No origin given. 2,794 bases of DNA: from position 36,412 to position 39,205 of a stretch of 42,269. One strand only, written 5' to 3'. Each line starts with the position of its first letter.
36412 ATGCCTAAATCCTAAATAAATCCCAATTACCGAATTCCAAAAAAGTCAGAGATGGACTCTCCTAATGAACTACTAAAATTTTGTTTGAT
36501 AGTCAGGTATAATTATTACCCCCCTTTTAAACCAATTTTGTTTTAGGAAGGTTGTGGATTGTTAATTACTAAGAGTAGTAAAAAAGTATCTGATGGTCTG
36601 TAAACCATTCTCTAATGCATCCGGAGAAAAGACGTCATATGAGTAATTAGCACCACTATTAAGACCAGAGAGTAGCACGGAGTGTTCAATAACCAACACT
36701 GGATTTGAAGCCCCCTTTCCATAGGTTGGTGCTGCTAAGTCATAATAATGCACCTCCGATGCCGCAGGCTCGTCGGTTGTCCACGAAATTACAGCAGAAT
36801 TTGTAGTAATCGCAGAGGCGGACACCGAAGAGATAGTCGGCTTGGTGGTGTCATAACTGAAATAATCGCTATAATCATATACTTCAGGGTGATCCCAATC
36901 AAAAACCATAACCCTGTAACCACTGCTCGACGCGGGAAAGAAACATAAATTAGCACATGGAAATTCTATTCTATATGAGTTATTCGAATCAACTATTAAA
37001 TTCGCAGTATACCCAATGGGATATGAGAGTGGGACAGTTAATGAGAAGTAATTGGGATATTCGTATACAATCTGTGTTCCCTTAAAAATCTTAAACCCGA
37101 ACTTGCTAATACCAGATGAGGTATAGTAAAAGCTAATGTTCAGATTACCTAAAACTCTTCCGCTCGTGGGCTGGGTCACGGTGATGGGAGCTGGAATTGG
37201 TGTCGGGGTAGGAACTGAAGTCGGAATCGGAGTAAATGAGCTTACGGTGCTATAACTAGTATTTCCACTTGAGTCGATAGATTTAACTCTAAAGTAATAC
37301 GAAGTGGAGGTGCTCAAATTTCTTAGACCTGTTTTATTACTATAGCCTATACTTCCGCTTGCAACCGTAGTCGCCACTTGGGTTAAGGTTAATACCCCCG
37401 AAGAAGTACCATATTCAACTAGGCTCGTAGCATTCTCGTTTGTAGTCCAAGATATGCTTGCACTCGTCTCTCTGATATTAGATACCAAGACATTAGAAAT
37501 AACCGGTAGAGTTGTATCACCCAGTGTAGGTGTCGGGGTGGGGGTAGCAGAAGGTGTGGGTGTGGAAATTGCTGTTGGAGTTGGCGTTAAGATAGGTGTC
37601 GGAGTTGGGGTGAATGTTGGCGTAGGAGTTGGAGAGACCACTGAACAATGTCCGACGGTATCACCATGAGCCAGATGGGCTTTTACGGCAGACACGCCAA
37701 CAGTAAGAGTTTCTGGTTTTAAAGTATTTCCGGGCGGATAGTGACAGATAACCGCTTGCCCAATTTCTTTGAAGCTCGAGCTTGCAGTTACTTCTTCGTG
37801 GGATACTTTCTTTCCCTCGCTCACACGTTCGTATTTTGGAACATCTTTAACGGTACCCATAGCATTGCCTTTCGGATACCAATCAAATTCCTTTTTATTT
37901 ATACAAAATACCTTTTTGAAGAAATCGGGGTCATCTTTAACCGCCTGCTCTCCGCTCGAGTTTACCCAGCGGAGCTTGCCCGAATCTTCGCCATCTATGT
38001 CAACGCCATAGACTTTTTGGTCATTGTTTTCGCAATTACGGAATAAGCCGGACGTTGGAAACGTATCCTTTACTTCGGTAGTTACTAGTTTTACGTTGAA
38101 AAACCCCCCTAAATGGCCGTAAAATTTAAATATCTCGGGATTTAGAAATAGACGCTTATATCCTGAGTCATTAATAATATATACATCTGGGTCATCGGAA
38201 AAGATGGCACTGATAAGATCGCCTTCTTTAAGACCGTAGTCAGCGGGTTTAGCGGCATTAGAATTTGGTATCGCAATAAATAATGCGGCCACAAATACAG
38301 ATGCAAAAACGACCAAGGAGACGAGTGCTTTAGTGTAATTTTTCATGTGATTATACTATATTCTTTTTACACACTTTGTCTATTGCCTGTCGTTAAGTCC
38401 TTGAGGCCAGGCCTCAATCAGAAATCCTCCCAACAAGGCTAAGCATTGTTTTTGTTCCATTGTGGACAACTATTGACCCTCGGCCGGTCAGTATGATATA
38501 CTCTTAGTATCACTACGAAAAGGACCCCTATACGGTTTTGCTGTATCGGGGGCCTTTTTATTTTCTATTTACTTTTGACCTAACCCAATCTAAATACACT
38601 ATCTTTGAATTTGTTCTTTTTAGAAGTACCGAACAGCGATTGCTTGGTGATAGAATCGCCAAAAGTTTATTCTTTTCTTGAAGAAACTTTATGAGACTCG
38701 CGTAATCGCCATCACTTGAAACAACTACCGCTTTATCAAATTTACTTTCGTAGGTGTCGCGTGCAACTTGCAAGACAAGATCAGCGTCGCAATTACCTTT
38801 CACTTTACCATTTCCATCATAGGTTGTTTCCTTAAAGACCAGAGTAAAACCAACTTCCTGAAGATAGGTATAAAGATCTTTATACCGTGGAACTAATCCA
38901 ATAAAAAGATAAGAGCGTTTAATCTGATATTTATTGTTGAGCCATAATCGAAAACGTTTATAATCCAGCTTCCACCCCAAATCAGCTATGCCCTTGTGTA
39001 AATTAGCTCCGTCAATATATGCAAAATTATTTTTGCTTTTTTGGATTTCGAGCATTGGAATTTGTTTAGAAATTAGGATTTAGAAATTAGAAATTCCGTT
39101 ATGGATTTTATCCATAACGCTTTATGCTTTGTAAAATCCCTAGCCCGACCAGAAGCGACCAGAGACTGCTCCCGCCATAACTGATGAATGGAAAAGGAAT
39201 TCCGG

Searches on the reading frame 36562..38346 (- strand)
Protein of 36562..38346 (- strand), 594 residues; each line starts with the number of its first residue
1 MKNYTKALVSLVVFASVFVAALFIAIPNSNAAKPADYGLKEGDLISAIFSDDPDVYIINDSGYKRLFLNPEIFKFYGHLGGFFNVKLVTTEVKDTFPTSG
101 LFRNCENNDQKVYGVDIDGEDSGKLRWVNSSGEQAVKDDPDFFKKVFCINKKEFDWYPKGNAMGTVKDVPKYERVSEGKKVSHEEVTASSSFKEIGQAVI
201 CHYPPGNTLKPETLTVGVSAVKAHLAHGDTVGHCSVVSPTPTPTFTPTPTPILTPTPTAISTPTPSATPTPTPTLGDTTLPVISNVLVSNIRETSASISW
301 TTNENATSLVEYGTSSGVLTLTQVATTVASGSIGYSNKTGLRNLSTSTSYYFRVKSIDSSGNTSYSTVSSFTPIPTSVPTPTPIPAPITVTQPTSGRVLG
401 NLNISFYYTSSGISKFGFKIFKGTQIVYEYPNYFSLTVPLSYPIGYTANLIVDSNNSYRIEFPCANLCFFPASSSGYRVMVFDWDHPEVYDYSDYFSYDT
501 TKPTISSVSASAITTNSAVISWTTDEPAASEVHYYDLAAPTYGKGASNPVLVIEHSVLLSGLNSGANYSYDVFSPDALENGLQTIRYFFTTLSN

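Call 77: search_protein_families(library=pfam, proteins=[window:36562-38346:-], max_evalue=0.001)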
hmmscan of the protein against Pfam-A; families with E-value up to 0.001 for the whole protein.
window:36562-38346:- (594 aa): 2 families
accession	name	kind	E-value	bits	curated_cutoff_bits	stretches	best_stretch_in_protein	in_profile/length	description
PF16656.11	Pur_ac_phosph_N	-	5.9e-16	59.2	30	2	288-372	8-92/93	Purple acid Phosphatase, N-terminal domain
PF00041.27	fn3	-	7.3e-11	42.6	25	2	505-573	3-67/84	Fibronectin type III domain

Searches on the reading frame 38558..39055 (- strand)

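Call 77: search_protein_families(library=pfam, proteins=[window:38558-39055:-], max_evalue=0.001)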
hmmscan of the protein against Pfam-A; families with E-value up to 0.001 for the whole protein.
window:38558-39055:- (165 aa): 1 family
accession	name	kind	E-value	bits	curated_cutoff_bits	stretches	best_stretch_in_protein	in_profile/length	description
PF01936.24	NYN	-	1.2e-12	49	24.2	1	13-139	5-129/145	NYN domain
